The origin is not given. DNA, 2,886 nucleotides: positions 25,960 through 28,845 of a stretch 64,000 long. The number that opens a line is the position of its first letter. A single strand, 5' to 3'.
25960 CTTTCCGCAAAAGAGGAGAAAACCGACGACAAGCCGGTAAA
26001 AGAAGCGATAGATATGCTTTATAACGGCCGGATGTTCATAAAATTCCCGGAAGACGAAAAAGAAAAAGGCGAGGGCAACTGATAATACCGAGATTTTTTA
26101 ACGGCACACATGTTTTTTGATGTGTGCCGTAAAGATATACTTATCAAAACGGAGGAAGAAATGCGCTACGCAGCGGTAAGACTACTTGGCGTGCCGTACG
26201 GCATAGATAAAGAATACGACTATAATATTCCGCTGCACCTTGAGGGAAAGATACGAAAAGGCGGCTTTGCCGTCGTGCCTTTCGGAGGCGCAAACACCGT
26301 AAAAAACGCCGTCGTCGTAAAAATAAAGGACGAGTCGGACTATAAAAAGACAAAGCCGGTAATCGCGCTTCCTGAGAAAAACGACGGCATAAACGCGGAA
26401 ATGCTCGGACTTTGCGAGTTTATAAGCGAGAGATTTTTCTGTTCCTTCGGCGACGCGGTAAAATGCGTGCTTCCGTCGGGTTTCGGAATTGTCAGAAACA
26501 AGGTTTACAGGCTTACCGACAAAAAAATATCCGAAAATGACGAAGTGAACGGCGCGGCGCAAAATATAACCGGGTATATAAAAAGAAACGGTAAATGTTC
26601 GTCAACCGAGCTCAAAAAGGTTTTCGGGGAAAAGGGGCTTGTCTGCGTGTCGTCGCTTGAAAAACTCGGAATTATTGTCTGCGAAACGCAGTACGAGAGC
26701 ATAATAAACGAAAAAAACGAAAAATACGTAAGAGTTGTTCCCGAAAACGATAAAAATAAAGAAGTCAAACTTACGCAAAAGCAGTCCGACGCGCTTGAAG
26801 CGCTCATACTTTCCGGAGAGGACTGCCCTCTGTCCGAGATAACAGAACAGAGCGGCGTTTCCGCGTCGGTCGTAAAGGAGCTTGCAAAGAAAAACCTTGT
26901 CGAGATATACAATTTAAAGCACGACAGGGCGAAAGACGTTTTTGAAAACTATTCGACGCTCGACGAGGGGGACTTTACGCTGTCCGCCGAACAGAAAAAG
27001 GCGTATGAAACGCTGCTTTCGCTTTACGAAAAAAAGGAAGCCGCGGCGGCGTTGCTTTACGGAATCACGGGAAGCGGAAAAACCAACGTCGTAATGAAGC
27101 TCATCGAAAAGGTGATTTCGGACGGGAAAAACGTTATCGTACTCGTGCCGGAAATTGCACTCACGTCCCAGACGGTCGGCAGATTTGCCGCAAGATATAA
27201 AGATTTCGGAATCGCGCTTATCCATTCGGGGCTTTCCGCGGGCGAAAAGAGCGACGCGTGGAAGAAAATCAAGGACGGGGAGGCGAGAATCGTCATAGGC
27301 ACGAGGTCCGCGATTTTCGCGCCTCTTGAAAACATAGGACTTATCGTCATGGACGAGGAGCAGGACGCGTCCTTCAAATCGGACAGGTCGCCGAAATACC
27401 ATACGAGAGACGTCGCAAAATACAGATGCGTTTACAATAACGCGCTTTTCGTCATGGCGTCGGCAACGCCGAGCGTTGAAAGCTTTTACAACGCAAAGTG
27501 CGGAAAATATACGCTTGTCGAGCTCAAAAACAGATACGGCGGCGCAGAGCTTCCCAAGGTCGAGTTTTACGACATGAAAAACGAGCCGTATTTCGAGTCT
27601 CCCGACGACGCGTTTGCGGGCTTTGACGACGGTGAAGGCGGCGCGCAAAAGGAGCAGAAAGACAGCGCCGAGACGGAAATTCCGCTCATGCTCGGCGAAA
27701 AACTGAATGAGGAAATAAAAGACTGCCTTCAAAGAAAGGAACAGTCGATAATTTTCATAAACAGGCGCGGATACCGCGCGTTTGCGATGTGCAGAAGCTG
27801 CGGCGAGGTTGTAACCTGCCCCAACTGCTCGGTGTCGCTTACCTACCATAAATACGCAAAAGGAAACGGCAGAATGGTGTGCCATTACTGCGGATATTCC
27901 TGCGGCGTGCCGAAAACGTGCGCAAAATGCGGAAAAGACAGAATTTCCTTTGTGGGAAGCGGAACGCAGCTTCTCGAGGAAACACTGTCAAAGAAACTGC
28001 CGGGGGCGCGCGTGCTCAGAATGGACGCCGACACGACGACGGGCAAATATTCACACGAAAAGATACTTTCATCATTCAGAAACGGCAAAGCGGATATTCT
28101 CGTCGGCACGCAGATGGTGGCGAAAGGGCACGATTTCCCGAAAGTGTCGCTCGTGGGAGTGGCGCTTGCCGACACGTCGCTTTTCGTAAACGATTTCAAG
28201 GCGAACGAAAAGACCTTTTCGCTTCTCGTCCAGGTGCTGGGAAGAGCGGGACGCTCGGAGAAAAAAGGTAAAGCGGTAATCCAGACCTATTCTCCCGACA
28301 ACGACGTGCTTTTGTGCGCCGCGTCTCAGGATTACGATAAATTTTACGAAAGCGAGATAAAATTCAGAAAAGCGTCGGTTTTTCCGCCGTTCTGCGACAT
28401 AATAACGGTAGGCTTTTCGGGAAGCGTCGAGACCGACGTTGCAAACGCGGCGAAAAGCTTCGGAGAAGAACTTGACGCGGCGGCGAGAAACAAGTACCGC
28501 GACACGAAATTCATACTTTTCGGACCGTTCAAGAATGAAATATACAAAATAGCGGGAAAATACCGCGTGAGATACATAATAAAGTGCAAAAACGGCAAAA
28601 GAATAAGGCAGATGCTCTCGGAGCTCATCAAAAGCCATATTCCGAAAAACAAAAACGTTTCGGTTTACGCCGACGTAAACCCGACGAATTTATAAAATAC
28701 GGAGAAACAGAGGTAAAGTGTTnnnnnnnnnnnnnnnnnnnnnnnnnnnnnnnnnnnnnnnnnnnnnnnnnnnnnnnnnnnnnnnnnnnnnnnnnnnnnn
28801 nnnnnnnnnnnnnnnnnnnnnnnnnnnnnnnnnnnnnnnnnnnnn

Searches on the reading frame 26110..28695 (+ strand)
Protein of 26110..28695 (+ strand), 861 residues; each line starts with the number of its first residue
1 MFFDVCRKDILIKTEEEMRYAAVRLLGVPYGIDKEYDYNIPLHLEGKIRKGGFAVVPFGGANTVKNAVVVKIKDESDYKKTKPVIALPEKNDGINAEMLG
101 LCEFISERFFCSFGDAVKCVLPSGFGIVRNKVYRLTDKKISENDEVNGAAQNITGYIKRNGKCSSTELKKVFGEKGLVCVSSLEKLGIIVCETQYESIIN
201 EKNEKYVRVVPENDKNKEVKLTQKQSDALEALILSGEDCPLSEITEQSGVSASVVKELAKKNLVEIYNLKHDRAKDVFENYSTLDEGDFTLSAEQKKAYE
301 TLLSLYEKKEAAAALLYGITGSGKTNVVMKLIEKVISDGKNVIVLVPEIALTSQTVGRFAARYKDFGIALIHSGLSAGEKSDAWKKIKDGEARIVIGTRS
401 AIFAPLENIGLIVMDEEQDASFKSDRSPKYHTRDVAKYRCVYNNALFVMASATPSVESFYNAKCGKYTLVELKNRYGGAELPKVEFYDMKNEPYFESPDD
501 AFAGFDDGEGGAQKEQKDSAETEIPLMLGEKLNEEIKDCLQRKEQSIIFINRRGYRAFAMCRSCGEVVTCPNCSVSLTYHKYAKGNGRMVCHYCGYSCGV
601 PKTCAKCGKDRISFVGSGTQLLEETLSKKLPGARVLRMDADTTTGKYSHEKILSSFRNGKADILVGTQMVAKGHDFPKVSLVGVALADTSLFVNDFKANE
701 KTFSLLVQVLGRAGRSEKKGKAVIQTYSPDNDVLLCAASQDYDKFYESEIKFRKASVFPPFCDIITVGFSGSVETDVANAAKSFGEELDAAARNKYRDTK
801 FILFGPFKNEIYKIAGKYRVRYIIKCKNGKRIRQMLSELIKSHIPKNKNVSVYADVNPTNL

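Call 19: search_protein_families(library=pfam, proteins=[window:26110-28695:+], max_evalue=0.001)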
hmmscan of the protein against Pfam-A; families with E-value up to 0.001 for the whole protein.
window:26110-28695:+ (861 aa): 8 families
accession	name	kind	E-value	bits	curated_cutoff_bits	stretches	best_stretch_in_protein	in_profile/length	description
PF00270.35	DEAD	-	1.9e-18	67.2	26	1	295-457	4-162/167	DEAD/DEAH box helicase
PF18074.6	PriA_C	-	1.1e-16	61.9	26.9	1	760-858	1-95/95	Primosomal protein N C-terminal domain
PF00271.37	Helicase_C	-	1.9e-16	60.7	23.5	1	618-716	24-109/110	Helicase conserved C-terminal domain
PF04851.21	ResIII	-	3.8e-15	56.6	22.5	1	289-454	2-162/164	Type III restriction enzyme, res subunit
PF17764.6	PriA_3primeBD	-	4.1e-15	55.9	22.7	1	28-122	4-96/96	3'DNA-binding domain (3'BD)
PF18319.7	Zn_ribbon_PriA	-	1.4e-08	35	26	1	570-597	1-25/27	PriA DNA helicase Cys-rich region (CRR) domain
PF10412.15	TrwB_AAD_bind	-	0.00039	19.9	20.5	1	303-365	7-61/387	Type IV secretion-system coupling protein DNA-binding domain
PF05970.20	PIF1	-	0.00063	19.8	25.9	0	291-345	2-56/223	PIF1-like helicase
